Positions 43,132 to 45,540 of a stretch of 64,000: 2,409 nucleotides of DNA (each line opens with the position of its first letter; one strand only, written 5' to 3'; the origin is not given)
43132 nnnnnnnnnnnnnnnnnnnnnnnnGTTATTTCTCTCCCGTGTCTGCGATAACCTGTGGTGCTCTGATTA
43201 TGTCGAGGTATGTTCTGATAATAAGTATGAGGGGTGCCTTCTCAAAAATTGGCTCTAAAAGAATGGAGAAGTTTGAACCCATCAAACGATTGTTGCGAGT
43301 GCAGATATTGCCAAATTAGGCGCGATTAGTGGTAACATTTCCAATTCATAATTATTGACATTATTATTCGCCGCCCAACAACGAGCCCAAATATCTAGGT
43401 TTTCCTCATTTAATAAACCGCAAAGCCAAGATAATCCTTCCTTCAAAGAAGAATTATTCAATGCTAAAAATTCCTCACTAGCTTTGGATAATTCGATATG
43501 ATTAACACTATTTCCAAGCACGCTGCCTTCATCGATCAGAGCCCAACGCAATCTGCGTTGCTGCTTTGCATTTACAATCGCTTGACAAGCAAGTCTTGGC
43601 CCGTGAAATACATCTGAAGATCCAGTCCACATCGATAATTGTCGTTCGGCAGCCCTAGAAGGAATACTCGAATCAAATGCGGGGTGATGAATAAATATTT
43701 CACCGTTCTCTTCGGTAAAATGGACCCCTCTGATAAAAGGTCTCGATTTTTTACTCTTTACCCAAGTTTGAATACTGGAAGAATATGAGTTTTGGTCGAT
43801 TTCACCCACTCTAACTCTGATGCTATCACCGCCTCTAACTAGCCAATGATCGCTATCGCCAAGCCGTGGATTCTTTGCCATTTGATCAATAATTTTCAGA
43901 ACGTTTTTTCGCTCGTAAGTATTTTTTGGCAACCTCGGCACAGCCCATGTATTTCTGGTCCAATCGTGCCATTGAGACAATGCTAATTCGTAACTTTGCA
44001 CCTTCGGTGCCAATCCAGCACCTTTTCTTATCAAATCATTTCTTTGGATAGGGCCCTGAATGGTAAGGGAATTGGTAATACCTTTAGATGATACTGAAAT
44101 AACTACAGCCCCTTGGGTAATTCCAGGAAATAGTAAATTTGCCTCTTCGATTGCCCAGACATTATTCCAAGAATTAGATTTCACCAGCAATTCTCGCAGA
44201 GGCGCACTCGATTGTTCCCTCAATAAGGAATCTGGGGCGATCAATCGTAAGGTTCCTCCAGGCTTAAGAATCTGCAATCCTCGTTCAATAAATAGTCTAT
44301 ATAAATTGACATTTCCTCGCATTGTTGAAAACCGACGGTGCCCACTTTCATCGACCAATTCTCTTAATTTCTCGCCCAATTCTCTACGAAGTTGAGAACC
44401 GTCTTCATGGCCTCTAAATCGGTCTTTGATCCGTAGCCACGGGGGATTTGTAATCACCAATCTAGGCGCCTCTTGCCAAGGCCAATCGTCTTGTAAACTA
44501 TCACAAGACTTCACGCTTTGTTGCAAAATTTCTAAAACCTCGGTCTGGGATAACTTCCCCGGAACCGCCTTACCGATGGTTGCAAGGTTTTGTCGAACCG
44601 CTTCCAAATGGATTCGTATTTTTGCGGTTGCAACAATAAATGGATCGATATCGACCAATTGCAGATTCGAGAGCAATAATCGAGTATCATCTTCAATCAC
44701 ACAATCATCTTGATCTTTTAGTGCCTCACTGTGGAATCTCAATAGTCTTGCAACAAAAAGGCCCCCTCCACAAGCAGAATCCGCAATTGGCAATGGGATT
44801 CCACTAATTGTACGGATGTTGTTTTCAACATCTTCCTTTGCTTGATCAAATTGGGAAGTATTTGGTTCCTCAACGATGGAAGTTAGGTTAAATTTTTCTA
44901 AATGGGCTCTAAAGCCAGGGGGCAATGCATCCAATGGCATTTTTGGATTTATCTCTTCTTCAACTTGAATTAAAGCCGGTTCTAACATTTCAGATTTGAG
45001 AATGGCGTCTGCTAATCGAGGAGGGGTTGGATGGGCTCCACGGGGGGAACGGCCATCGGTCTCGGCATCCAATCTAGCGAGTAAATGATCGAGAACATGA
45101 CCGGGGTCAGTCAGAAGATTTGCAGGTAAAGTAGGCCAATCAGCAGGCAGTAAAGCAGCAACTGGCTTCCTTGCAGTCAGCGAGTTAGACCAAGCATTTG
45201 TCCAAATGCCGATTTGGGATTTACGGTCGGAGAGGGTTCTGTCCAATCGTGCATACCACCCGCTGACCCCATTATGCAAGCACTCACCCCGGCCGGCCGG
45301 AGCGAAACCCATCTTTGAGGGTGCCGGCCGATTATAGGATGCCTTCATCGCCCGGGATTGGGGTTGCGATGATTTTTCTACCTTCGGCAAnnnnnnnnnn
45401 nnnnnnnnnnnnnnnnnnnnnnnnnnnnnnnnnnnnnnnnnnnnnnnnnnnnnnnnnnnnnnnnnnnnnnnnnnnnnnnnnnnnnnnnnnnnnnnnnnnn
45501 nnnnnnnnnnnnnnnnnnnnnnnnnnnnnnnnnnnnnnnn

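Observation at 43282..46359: TerB-TerB-N6-adenine methyltransferase cassette: candidate uncharacterised DNA-modification/defence or stress module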

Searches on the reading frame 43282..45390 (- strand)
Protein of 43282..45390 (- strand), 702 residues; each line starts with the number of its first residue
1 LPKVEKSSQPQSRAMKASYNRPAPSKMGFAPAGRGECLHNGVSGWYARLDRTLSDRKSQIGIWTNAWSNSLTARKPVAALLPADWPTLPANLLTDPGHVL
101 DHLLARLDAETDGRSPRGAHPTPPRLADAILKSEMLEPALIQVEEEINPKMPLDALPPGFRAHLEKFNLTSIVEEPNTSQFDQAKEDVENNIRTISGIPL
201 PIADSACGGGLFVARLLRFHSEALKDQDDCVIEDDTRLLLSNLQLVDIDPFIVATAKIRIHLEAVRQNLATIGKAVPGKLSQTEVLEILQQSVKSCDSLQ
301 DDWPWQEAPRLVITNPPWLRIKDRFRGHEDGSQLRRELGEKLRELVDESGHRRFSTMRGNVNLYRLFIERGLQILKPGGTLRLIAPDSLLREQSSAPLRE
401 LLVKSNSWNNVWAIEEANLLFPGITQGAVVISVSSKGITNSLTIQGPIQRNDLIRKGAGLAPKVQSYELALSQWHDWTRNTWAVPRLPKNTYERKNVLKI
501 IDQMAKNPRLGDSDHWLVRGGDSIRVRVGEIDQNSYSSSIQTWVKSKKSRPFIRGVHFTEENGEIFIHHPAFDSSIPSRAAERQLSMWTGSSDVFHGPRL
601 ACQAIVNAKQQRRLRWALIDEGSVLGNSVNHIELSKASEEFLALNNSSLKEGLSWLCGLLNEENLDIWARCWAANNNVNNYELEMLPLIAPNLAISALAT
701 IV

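Call 3: search_protein_families(library=pfam, proteins=[window:43282-45390:-], max_evalue=0.01)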
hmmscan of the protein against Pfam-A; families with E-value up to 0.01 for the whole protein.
window:43282-45390:- (702 aa): 1 family
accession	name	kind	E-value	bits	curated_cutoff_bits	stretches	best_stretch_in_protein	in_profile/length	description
PF07669.17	Eco57I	-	2.4e-13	51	25.3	1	242-414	2-165/171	Eco57I restriction-modification methylase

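Call 4: search_protein_families(library=padloc, proteins=[window:43282-45390:-], max_evalue=0.01)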
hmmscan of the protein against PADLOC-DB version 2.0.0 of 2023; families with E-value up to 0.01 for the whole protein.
window:43282-45390:- (702 aa): 28 families (the best 25 are shown)
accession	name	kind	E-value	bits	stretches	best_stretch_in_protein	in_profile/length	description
PDLC03237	MTase_II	-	3.9e-29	99.2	1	306-697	219-582/1036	Type II methyltransferase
PDLC03338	MTase_II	-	3.4e-15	53.8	1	203-436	159-351/604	Type II methyltransferase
PDLC03335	MTase_II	-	2.5e-12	44.3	1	199-429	103-299/607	Type II methyltransferase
PDLC03348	MTase_II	-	3.2e-08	30.6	1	197-441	246-458/727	Type II methyltransferase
PDLC03293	MTase_II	-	6e-08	29.9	1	342-434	120-207/427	Type II methyltransferase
PDLC03313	MTase_II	-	7.6e-07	26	1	351-416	169-234/563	Type II methyltransferase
PDLC03604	REase_MTase_IIG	-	1.4e-06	24.6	1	352-408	565-621/1011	Type IIG restriction enzyme-methyltransferase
PDLC03365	MTase_II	-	1.7e-06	25.1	1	296-440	139-290/578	Type II methyltransferase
PDLC03248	MTase_II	-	3.1e-06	24.2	1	340-431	103-192/521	Type II methyltransferase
PDLC03267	MTase_II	-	3.3e-06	24.3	1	312-437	110-219/539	Type II methyltransferase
PDLC04134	mad2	-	5.6e-06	23.5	1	202-404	295-415/492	mads_2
PDLC03282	MTase_II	-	6.3e-06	23.7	1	354-431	106-182/386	Type II methyltransferase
PDLC03357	MTase_II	-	1.1e-05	22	1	365-431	264-330/620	Type II methyltransferase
PDLC03629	REase_MTase_IIG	-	2.1e-05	20.5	1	312-402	574-656/1182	Type IIG restriction enzyme-methyltransferase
PDLC03024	MTase_I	-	0.00015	18.4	1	361-406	488-534/628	Type I methyltransferase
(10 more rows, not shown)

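Call 5: search_protein_families(library=ncbifam, proteins=[window:43282-45390:-], max_evalue=0.01)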
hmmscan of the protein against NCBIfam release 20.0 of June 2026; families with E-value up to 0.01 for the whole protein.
window:43282-45390:- (702 aa): 2 families
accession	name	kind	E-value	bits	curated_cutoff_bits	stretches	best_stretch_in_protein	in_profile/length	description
TIGR02987.1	met_A_Alw26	exception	4.7e-34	118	353.5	1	201-690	34-454/523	Alw26I/Eco31I/Esp3I family type II restriction adenine-specific DNA-methyltransferase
NF047738.1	antiphage_MADS2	equivalog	2.3e-06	26.2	720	1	202-404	335-534/654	methylation-associated defense system DNA methyltransferase MAD2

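Call 6: find_homologous_proteins(query=window:43282-45390:-)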
Query window:43282-45390:- (702 aa): 406 proteins with E <= 0.001 among 8000 candidates; the best 120 are listed.
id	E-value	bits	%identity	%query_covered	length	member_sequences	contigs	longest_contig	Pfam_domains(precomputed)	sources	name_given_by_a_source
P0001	0.0e+0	1566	100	98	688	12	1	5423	PF07669.18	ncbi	-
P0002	0.0e+0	1340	83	100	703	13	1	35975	PF07669.18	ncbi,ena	-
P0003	1.3e-290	984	65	94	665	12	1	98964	PF07669.18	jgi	-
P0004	3.3e-282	956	66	89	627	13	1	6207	PF07669.18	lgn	-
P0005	6.0e-276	936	65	89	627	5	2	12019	PF07669.18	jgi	-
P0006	8.2e-264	896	61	93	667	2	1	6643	PF07669.18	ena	-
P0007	1.4e-263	895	61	93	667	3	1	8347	PF07669.18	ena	-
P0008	2.0e-263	894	60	94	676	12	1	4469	PF07669.18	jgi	jgi:hypothetical protein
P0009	3.0e-263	894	60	94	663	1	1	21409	PF07669.18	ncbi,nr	ncbi:MAG: hypothetical protein OSB30_05070 [Candidatus Poseidoniaceae archaeon]|nr:hypothetical prot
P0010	3.1e-263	894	61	93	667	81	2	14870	PF07669.18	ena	-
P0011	3.9e-262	890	60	93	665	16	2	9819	PF07669.18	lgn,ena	-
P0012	4.7e-262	890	60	93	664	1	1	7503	PF07669.18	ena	-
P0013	4.8e-262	890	60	94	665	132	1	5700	PF07669.18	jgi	jgi:hypothetical protein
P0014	6.8e-262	889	59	95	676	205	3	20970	PF07669.18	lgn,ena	-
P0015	8.0e-262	889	60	94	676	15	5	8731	PF07669.18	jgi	jgi:hypothetical protein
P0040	1.8e-257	875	60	93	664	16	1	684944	PF07669.18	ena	-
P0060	8.5e-237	806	56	95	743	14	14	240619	PF07669.18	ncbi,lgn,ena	-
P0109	1.5e-212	726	51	94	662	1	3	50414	PF07669.18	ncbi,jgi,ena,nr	ncbi:MAG: hypothetical protein QF440_00730 [Candidatus Thalassarchaeaceae archaeon]|jgi:hypothetical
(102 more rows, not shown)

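Call 8: find_encoding_contigs(protein=P0040, flank=8000, max_places=2)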
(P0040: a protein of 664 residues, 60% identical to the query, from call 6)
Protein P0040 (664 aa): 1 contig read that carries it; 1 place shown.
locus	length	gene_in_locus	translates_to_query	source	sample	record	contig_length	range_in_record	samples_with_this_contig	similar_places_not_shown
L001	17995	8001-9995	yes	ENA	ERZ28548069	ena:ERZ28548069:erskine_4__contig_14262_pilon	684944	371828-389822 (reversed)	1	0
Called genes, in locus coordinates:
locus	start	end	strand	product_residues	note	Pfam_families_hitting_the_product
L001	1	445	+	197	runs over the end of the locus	-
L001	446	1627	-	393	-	PF00180:Iso_dh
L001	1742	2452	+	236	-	-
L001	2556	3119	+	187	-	-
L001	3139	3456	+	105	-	-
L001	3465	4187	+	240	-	-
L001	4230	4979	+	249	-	PF00483:NTP_transferase, PF12804:NTP_transf_3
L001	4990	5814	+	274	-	PF03721:UDPG_MGDP_dh_N, PF00984:UDPG_MGDP_dh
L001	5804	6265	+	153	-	-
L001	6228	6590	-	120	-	PF09996:DUF2237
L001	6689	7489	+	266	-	PF04391:DUF533 (faint), PF05099:TerB (weak)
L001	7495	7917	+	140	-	PF05099:TerB (faint)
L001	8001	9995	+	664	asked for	PF07669:Eco57I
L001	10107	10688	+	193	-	PF03266:NTPase_1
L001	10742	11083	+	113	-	-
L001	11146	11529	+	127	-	PF01597:GCV_H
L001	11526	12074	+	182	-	PF00075:RNase_H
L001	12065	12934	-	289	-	PF00483:NTP_transferase, PF12804:NTP_transf_3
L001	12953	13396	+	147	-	-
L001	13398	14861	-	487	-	-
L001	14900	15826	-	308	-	PF08271:Zn_Ribbon_TF, PF00382:TFIIB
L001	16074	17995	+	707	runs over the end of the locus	-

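Call 9: find_encoding_contigs(protein=P0109, flank=8000, max_places=2)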
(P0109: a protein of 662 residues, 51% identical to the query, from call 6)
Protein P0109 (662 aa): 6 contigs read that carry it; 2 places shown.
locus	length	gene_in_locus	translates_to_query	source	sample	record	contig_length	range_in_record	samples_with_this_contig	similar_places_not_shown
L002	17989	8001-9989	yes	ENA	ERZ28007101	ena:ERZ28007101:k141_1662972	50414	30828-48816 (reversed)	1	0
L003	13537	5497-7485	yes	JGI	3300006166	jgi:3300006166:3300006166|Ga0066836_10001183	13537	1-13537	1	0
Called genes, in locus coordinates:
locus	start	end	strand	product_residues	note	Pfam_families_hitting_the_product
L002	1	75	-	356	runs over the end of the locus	PF13439:Glyco_transf_4, PF13579:Glyco_trans_4_4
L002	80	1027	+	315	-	PF01061:ABC2_membrane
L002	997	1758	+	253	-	PF00005:ABC_tran, PF13304:AAA_21 (faint)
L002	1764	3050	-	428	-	-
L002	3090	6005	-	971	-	PF13428:TPR_14 (faint), PF14559:TPR_19 (faint), PF00535:Glycos_transf_2, PF10111:Glyco_tranf_2_2 (weak), PF13641:Glyco_tranf_2_3, PF14305:ATPgrasp_TupA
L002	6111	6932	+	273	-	PF03721:UDPG_MGDP_dh_N, PF00984:UDPG_MGDP_dh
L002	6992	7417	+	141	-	-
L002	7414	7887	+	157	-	PF04391:DUF533 (weak), PF05099:TerB (faint)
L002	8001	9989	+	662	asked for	PF07669:Eco57I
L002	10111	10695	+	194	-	PF03266:NTPase_1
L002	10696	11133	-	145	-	-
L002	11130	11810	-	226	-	PF03803:Scramblase, PF04525:LOR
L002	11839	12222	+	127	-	PF01597:GCV_H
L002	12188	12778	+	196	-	PF00075:RNase_H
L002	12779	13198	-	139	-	-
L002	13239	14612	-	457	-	-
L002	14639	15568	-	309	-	PF08271:Zn_Ribbon_TF, PF00382:TFIIB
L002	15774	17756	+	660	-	PF00694:Aconitase_C, PF00330:Aconitase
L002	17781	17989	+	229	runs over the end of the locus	PF09335:VTT_dom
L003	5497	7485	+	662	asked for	PF07669:Eco57I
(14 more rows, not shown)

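Call 10: find_encoding_contigs(protein=P0060, flank=8000, max_places=2)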
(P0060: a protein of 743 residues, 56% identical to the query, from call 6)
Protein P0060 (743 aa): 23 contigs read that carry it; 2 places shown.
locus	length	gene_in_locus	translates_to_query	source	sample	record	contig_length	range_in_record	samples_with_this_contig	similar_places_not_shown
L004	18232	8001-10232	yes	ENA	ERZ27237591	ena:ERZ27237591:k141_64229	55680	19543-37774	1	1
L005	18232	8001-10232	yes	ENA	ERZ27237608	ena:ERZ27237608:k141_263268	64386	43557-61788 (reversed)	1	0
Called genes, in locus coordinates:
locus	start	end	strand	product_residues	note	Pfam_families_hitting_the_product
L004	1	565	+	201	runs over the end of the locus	-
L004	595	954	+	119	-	PF06052:3-HAO (weak), PF05899:Cupin_3 (weak), PF07883:Cupin_2, PF02311:AraC_binding (weak)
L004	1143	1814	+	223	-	PF01625:PMSR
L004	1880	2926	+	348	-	-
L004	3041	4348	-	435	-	-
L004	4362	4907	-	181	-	-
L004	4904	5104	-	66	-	-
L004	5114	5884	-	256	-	-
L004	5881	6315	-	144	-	-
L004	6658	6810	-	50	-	-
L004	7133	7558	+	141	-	PF05099:TerB (faint)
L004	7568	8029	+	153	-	PF05099:TerB (faint)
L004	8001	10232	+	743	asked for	PF07669:Eco57I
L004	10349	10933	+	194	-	PF03266:NTPase_1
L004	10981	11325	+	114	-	-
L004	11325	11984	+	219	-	-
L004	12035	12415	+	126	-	PF01597:GCV_H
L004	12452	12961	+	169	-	PF00075:RNase_H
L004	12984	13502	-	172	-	-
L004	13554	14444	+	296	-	PF00483:NTP_transferase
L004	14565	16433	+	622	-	-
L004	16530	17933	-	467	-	PF07705:CARDB (weak)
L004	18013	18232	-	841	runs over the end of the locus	-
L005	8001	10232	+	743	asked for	PF07669:Eco57I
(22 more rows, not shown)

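Call 12: search_solved_structures(query=window:43282-45348:-, max_evalue=0.01, show_alignments=1)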
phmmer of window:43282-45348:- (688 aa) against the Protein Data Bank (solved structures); distinct sequences matched with E-value up to 0.01: 4.
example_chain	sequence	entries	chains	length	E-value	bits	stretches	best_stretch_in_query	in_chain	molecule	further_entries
1g38_A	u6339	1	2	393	8e-07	31.3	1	336-423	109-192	MODIFICATION METHYLASE TAQI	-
2ibs_A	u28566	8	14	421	8.6e-07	31.2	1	336-423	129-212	Modification methylase TaqI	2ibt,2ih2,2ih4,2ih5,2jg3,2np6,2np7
1aqj_A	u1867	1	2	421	8.7e-07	31.2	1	336-423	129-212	ADENINE-N6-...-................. TAQI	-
1aqi_A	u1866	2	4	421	8.7e-07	31.2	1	336-423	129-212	ADENINE-N6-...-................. TAQI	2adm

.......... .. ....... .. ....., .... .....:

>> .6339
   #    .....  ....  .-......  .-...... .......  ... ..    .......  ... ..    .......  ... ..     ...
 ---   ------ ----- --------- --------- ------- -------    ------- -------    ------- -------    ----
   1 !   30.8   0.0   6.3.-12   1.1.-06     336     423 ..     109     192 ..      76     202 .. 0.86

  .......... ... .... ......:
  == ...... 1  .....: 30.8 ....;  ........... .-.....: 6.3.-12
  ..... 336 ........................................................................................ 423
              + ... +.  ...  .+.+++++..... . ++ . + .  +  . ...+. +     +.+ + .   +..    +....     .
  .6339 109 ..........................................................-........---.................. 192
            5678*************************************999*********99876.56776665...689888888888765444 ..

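Call 26: search_protein_representatives(protein=window:43282-45348:-)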
Query: 688 residues. Proteins with E-value up to 0.001 (for the whole library): 842; up to 1e-10: 238; up to 1e-30: 22. The best 150 are listed.
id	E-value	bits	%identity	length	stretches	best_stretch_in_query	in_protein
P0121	2.7e-211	720.3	53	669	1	25-677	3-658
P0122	6.3e-159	547.2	42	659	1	28-674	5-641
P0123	1.9e-112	393.6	49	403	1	109-506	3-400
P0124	2.8e-99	350.1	52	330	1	26-353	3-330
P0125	1.1e-73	265.5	50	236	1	457-682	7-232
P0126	1.3e-73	265.3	48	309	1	17-300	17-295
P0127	9.2e-51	189.8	50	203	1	86-278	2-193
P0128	8.5e-46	173.4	47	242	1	26-237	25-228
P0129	9.3e-43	163.3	42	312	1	66-305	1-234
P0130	5.0e-42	160.9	53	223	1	170-331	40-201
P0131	3.3e-41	158.2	81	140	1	25-115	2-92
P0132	8.5e-41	156.8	58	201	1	26-155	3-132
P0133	8.0e-40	153.6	50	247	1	492-674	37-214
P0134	5.2e-37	144.3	54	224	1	17-148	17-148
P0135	6.8e-36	140.6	74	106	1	21-106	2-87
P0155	1.6e-23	99.7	34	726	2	335-674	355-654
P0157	8.9e-23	97.3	30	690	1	186-680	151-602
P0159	2.2e-21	92.6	33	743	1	309-675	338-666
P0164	9.7e-20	87.2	35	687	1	297-674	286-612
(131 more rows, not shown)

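Call 27: find_related_loci(query=A1, collection=genome_contigs, flank=6000)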
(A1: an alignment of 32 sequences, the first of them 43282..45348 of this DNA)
Query A1 (688 aa) in genome_contigs; peptide patterns used: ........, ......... (x = any residue, [..] = any of these).
322 stretches matched a pattern; 313 encode a relative of the query (tblastn E <= 1e-3); the best 80 are kept; 80 distinct loci.
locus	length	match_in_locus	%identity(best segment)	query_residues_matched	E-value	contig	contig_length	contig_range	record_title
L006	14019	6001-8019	64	12-684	0e+0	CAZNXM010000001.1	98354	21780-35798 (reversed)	MAG TPA_asm: uncultured Candidatus Poseidoniales archaeon isolate SRP077602_co4_555 genome assembly, contig: NODE_219_le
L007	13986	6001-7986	60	21-680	0e+0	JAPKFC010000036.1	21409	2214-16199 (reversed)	MAG: Candidatus Poseidoniaceae archaeon isolate ANT-132 NODE_1263_length_21409_cov_8.152618, whole genome shotgun sequen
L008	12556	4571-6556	60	21-680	0e+0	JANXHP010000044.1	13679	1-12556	MAG: Candidatus Poseidoniaceae archaeon isolate Bin06_025 c_000001178417, whole genome shotgun sequence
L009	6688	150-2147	59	21-684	0e+0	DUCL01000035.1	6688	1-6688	MAG TPA_asm: Candidatus Poseidoniales archaeon isolate UWMA-0328 NODE_14649_length_6688_cov_0.608894, whole genome shotg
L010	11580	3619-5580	60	21-674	0e+0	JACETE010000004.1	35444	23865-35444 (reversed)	MAG: Candidatus Poseidoniales archaeon isolate MCMED-G34 MGII-MCMED-G34-C4, whole genome shotgun sequence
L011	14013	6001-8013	59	16-683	0e+0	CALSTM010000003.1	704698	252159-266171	MAG: Candidatus Poseidoniaceae archaeon isolate W_MB9_1 genome assembly, contig: contig_8419_W_MB9, whole genome shotgun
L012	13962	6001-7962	59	21-674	0e+0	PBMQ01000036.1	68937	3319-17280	MAG: Methanobacteriota archaeon isolate SP209 MHASMcontig_803305, whole genome shotgun sequence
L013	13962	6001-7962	59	21-674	0e+0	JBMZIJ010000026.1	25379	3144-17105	MAG: Candidatus Poseidoniaceae archaeon isolate ME_XS_2301_4_bin25 ME_XS_2301_4_bin25_25, whole genome shotgun sequence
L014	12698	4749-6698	59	24-674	0e+0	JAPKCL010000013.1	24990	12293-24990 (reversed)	MAG: Candidatus Poseidoniaceae archaeon isolate ANT-63 NODE_617_length_24990_cov_5.988330, whole genome shotgun sequence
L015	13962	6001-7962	59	21-674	0e+0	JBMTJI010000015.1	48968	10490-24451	MAG: Candidatus Poseidoniaceae archaeon isolate CJ_V5_S11_50percent_ser_metabat.43 NODE_176_length_48968_cov_9.793777, w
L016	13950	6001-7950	59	24-674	0e+0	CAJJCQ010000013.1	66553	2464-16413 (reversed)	uncultured Candidatus Poseidoniales archaeon isolate FRAM18_bin097 genome assembly, contig: FRAM17_bin097-13, whole geno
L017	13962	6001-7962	59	21-674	0e+0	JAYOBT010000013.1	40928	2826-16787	MAG: Candidatus Poseidoniales archaeon isolate 139554_S156_metabat_bins_2.tsv.144 NODE_692_length_40928_cov_19.836763, w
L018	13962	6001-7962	59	21-674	0e+0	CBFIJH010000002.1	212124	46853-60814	MAG: Candidatus Poseidoniaceae archaeon isolate Co_bin_759_indstr genome assembly, contig: Co_bin_759_indstr_c2, whole g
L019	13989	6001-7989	59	11-674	0e+0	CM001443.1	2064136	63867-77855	MAG: uncultured Candidatus Poseidoniales archaeon isolate MG-II chromosome, whole genome shotgun sequence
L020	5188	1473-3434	59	21-674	0e+0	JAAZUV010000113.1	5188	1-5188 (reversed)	MAG: Methanobacteriota archaeon isolate AW_metabat.40 AW_C5142, whole genome shotgun sequence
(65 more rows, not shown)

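Call 28: find_encoding_contigs(protein=P0122, flank=8000, max_places=2)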
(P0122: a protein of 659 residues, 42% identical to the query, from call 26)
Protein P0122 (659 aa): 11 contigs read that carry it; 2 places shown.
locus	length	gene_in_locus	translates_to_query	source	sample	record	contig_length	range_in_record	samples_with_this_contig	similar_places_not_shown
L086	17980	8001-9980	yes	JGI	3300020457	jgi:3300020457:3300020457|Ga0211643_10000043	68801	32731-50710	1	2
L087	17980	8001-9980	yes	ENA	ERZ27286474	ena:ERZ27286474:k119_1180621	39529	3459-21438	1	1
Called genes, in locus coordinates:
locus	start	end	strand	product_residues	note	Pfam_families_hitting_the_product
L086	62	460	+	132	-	PF02261:Asp_decarbox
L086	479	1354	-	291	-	-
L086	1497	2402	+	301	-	-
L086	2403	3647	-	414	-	PF07690:MFS_1, PF00083:Sugar_tr (weak), PF07690:MFS_1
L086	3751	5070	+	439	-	PF01757:Acyl_transf_3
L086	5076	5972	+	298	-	PF00106:adh_short, PF08659:KR (weak), PF13561:adh_short_C2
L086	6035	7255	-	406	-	PF00180:Iso_dh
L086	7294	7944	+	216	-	-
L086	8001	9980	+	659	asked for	PF07669:Eco57I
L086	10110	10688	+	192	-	PF03266:NTPase_1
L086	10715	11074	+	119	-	-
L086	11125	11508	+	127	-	PF01597:GCV_H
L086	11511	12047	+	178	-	PF00075:RNase_H, PF13456:RVT_3 (weak)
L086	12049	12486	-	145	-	-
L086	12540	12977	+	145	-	PF00583:Acetyltransf_1, PF13673:Acetyltransf_10, PF13508:Acetyltransf_7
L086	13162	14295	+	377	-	PF00155:Aminotran_1_2, PF01041:DegT_DnrJ_EryC1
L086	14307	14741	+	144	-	PF02675:AdoMet_dc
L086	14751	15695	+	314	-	PF01916:DS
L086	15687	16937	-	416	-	PF03952:Enolase_N, PF00113:Enolase_C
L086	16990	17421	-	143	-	-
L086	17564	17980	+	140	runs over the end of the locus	PF13404:HTH_AsnC-type, PF13412:HTH_24, PF01037:AsnC_trans_reg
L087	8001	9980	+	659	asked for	PF07669:Eco57I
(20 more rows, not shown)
